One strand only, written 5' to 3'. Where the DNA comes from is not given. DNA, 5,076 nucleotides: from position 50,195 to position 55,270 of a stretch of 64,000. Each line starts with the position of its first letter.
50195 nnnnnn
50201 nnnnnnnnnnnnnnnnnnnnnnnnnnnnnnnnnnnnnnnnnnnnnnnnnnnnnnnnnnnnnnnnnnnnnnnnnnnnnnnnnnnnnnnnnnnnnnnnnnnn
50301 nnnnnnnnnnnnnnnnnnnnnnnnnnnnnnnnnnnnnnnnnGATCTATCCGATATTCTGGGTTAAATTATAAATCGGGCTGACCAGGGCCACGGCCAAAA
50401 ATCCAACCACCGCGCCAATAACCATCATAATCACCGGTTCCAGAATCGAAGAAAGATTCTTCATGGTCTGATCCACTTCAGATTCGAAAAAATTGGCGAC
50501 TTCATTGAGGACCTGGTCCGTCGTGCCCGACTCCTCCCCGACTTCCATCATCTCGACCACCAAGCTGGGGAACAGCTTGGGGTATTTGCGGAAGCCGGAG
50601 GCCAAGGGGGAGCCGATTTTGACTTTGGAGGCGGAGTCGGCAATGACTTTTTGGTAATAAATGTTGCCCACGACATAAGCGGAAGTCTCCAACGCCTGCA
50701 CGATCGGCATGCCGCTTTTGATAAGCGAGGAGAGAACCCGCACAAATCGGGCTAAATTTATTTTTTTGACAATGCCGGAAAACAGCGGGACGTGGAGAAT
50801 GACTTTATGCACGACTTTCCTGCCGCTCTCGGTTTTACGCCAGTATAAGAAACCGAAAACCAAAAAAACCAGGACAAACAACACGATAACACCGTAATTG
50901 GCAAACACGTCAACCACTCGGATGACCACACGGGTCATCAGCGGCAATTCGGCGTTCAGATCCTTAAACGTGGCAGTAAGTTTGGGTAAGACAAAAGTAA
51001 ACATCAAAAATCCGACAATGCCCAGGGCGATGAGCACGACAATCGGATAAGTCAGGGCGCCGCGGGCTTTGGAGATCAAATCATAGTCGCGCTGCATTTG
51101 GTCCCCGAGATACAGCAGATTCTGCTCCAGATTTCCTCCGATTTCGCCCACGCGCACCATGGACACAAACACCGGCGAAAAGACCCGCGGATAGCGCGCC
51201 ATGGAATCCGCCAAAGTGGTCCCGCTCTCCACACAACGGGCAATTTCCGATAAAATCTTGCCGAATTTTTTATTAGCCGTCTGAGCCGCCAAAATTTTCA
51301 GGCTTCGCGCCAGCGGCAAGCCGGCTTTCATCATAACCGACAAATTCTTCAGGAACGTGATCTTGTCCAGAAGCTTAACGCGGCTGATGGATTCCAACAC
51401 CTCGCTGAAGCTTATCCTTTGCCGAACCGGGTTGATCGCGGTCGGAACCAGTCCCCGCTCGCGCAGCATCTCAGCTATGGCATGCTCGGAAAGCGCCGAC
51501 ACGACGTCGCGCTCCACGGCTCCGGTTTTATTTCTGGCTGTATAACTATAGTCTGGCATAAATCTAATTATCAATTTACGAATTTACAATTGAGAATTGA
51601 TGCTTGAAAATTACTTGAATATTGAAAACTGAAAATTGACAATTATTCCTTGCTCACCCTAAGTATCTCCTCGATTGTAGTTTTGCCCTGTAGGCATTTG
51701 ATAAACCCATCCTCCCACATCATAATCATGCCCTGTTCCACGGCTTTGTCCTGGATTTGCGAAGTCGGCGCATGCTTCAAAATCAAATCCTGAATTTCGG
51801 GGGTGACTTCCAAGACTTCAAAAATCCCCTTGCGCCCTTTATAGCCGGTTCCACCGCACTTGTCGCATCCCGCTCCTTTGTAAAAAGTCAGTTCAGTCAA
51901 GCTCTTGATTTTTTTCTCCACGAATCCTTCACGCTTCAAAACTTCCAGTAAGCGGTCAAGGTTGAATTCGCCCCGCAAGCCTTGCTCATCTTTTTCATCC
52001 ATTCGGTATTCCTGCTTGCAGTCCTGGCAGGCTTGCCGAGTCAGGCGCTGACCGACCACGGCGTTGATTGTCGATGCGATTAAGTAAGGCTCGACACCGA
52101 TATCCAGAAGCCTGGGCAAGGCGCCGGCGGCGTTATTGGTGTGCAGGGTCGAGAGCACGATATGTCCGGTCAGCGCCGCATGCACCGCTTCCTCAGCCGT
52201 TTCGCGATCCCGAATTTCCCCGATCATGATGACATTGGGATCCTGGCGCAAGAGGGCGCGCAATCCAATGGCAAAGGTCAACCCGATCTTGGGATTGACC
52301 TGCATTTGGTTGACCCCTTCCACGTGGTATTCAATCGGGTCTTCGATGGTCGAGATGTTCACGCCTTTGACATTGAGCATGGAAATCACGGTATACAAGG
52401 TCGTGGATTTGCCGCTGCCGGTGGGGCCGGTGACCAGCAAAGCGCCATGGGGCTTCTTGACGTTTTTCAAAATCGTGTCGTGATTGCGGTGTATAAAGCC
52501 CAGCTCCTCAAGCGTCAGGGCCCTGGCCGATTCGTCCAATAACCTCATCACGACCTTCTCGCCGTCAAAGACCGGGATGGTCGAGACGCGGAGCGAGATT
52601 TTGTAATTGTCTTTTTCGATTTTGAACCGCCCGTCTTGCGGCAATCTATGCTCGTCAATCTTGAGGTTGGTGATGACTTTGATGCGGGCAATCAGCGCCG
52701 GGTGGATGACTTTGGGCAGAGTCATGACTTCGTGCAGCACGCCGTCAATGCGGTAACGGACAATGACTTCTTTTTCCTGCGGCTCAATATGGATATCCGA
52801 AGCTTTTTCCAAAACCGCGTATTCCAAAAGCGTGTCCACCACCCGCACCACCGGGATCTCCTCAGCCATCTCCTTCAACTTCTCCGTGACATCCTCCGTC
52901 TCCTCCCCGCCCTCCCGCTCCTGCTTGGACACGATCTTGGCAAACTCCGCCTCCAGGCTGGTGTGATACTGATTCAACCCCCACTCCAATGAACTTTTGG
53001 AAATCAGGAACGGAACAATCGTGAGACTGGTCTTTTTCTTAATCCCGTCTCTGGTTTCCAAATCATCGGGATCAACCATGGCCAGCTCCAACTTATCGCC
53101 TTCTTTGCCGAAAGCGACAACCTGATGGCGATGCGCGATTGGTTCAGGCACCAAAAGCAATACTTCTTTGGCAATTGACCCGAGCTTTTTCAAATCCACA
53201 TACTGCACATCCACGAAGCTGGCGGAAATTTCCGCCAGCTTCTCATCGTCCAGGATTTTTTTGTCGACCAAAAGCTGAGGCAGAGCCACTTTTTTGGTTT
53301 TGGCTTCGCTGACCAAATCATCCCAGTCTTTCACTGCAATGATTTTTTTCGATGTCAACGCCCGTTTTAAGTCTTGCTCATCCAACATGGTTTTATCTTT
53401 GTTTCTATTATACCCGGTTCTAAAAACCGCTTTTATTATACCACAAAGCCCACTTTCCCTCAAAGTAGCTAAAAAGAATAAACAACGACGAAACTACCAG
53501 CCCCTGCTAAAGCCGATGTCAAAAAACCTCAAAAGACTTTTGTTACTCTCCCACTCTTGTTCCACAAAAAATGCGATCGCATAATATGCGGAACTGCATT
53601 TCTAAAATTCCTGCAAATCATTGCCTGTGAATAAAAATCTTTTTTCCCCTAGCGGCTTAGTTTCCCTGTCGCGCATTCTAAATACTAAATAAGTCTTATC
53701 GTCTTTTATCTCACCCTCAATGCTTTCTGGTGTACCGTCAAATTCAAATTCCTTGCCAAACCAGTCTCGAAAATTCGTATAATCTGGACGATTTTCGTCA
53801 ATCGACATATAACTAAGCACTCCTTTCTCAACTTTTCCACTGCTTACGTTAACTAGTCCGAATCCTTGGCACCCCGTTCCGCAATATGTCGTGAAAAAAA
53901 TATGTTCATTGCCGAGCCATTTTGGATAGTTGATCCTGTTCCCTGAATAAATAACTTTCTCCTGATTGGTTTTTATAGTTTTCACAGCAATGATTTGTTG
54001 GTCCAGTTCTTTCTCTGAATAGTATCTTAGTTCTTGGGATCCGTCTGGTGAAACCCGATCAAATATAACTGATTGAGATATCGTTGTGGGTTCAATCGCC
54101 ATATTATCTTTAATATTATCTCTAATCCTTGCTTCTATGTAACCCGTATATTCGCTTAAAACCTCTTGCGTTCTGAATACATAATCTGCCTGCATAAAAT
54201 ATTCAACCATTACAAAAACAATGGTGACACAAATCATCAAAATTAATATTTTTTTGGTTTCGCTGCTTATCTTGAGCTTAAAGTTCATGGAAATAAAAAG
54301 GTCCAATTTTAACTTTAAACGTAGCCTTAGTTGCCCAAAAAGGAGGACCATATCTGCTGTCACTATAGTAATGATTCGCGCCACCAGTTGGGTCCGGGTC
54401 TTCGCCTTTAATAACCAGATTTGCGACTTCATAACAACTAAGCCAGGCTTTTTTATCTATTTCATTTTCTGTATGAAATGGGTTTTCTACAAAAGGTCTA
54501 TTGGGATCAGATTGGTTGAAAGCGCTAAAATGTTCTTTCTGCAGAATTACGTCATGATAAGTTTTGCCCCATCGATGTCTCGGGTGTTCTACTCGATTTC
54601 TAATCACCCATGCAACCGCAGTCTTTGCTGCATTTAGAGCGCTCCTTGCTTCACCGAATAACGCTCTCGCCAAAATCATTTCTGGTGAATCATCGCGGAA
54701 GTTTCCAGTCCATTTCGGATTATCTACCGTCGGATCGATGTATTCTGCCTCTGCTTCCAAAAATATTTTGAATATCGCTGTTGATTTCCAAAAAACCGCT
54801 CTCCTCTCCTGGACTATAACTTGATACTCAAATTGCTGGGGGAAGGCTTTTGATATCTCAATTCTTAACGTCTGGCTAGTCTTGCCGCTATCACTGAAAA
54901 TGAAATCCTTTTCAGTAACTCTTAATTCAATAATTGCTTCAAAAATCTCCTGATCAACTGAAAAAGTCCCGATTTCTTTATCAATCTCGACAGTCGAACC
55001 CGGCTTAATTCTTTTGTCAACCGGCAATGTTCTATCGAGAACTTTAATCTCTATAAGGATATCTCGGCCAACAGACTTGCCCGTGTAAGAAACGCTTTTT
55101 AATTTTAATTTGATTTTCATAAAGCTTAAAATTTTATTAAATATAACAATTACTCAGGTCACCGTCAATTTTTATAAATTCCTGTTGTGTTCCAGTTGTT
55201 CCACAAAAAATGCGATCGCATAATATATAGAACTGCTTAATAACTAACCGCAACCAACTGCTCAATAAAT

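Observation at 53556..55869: Three copies of a 40-bp element with an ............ palindrome in consecutive intergenic regions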

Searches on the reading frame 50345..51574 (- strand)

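Call 11: search_protein_families(library=pfam, proteins=[window:50345-51574:-], max_evalue=0.01)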
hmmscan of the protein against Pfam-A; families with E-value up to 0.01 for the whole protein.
window:50345-51574:- (409 aa): 1 family
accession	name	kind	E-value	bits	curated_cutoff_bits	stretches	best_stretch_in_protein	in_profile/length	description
PF00482.28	T2SSF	-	9.7e-59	197.2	25.2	2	74-197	1-125/125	Type II secretion system (T2SS), protein F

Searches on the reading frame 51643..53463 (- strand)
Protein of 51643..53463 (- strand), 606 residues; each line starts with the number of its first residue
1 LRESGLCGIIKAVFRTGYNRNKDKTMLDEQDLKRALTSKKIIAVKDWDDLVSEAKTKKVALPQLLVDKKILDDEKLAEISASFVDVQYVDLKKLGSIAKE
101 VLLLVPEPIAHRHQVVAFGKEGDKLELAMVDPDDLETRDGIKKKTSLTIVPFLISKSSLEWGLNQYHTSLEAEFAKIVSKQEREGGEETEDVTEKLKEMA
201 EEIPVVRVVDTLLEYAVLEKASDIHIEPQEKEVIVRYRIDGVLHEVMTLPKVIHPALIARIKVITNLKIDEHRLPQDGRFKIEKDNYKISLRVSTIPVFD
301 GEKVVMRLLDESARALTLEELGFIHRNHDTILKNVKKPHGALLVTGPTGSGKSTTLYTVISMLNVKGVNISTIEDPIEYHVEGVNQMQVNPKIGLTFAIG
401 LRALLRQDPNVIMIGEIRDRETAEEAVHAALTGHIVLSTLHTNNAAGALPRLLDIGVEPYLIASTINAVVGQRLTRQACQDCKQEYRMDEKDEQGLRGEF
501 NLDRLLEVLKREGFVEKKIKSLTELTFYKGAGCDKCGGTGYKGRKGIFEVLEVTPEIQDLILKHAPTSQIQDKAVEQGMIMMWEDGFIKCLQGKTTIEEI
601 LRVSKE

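Call 11: search_protein_families(library=pfam, proteins=[window:51643-53463:-], max_evalue=0.01)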
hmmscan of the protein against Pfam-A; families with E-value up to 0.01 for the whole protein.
window:51643-53463:- (606 aa): 10 families
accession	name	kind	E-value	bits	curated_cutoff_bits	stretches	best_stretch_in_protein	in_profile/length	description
PF00437.27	T2SSE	-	2.9e-128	428.1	24.9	1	200-602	3-370/370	Type II/IV secretion system protein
PF05157.20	MshEN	-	4.7e-13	49.4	23.1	1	96-166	12-83/90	MshEN domain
PF25199.1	nSTAND_NTPase5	-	6.8e-05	23.2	34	1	331-382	32-85/145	Novel STAND NTPase 5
PF13555.12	AAA_29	-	0.00081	19.5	27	1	338-359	21-42/61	P-loop containing region of AAA domain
PF01580.24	FtsK_SpoIIIE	-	0.0011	18.9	24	1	321-361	22-61/221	FtsK/SpoIIIE family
PF03266.21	NTPase_1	-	0.002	18.4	23.9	0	342-371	2-31/168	NTPase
PF13401.12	AAA_22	-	0.0036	18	27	1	338-371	4-35/130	AAA domain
PF13191.12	AAA_16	-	0.0061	17.5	32.6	0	332-362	16-47/167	AAA ATPase domain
PF20720.3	nSTAND3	-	0.0074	16.4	27.2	0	328-376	7-54/155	Novel STAND NTPase 3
PF13604.12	AAA_30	-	0.0098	16.1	27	0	335-370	14-49/191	AAA domain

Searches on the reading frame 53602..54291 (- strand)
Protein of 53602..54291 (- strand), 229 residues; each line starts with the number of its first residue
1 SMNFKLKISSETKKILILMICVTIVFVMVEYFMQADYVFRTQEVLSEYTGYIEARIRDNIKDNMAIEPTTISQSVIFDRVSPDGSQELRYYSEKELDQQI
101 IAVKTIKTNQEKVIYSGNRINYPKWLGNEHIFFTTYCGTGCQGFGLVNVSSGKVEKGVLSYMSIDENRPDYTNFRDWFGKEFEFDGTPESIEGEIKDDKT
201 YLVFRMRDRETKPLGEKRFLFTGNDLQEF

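Call 11: search_protein_families(library=pfam, proteins=[window:53602-54291:-], max_evalue=0.01)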
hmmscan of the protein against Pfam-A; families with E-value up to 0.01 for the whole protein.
window:53602-54291:- (229 aa): 0 families

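Call 35: search_protein_families(library=ncbifam, proteins=[window:53602-54291:-], max_evalue=0.01)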
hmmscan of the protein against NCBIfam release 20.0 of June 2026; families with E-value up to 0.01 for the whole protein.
window:53602-54291:- (229 aa): 1 family
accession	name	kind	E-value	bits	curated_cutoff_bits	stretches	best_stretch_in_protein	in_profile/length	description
NF011297.0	PRK14710.1-1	equivalog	0.0027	18.5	173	0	154-204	39-85/86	hypothetical protein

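Call 54: search_protein_families(library=padloc, proteins=[window:53602-54291:-], max_evalue=0.01)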
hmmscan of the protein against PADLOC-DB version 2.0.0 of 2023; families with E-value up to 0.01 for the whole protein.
window:53602-54291:- (229 aa): 0 families

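Call 55: search_protein_families(library=phrogs, proteins=[window:53602-54291:-], max_evalue=0.001)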
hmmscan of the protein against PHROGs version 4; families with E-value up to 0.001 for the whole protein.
window:53602-54291:- (229 aa): 0 families
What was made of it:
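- Tried and rejected: PHROGs: nothing for the regulator (calls 54, 55).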

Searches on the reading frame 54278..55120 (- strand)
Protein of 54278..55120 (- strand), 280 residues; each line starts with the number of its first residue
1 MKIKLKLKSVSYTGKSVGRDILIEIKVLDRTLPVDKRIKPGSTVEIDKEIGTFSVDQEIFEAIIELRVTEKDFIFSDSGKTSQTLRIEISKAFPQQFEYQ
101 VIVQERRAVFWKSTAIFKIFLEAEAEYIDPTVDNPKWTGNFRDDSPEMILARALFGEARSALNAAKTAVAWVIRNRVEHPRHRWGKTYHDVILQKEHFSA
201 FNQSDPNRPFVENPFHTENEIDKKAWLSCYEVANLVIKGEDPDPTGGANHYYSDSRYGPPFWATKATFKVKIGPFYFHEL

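Call 11: search_protein_families(library=pfam, proteins=[window:54278-55120:-], max_evalue=0.01)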
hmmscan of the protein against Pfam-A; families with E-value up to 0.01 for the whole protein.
window:54278-55120:- (280 aa): 1 family
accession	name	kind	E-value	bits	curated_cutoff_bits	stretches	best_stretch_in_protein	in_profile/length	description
PF07486.17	Hydrolase_2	-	4.4e-14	53.4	27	1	165-277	6-99/100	Cell Wall Hydrolase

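Call 35: search_protein_families(library=ncbifam, proteins=[window:54278-55120:-], max_evalue=0.01)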
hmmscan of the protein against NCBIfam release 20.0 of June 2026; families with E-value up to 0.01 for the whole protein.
window:54278-55120:- (280 aa): 1 family
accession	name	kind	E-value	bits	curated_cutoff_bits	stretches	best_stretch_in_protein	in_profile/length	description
TIGR02869.1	spore_SleB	equivalog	7.2e-07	29.3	236.5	1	146-273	88-195/201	spore cortex-lytic enzyme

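Call 54: search_protein_families(library=padloc, proteins=[window:54278-55120:-], max_evalue=0.01)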
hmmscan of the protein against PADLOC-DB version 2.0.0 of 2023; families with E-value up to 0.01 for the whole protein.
window:54278-55120:- (280 aa): 0 families

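Call 55: search_protein_families(library=phrogs, proteins=[window:54278-55120:-], max_evalue=0.001)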
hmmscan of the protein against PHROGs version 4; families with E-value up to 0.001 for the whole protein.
window:54278-55120:- (280 aa): 3 families
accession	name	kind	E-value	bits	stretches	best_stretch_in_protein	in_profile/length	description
phrog_938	-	lysis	4.1e-14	51.6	1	146-278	52-170/2185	endolysin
phrog_15649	-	lysis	7.5e-14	51.7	1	148-255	232-331/1079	endolysin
phrog_30550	-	unknown function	7.5e-07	30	1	148-208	90-151/220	-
